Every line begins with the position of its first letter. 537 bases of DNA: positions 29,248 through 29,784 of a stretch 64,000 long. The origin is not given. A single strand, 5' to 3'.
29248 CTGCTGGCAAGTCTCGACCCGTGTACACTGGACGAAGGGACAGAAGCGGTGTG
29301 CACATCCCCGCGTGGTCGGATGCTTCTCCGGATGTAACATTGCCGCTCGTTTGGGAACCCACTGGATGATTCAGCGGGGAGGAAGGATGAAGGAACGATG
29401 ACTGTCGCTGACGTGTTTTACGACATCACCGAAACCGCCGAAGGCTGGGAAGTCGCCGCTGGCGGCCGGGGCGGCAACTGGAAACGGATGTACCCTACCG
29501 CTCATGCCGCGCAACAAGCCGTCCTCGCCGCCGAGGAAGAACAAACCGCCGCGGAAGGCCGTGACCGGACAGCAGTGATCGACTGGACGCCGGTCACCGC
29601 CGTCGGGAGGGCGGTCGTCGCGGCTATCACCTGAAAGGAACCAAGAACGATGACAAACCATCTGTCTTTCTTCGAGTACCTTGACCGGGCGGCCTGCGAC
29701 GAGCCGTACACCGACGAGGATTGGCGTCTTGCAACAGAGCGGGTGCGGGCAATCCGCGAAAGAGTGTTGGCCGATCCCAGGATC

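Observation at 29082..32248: Lower-GC island between xerD and pyrG: Schlafen/AlbA_2-HATPase protein + HNH endonuclease operon plus two small genes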

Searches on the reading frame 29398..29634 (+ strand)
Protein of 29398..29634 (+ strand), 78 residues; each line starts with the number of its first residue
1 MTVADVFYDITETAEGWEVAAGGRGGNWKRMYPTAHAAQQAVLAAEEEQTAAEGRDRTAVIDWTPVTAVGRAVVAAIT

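Call 3: search_protein_families(library=pfam, proteins=[window:29398-29634:+], max_evalue=1)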
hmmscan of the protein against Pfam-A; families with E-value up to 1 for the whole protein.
window:29398-29634:+ (78 aa): 1 family
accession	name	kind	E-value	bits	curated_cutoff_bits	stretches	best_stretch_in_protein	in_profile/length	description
PF01018.28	GTP1_OBG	-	0.12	12.4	27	1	5-42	100-137/155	GTP1/OBG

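Call 4: search_protein_families(library=padloc, proteins=[window:29398-29634:+], max_evalue=1)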
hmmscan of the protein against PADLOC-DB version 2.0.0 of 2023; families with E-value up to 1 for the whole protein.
window:29398-29634:+ (78 aa): 0 families

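Call 5: search_protein_families(library=ncbifam, proteins=[window:29398-29634:+], max_evalue=1)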
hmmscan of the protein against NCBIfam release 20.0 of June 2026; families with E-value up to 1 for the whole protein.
window:29398-29634:+ (78 aa): 0 families

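Call 59: search_protein_families(library=phrogs, proteins=[window:29398-29634:+], max_evalue=0.01)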
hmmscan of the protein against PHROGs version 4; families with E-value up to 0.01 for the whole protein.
window:29398-29634:+ (78 aa): 0 families
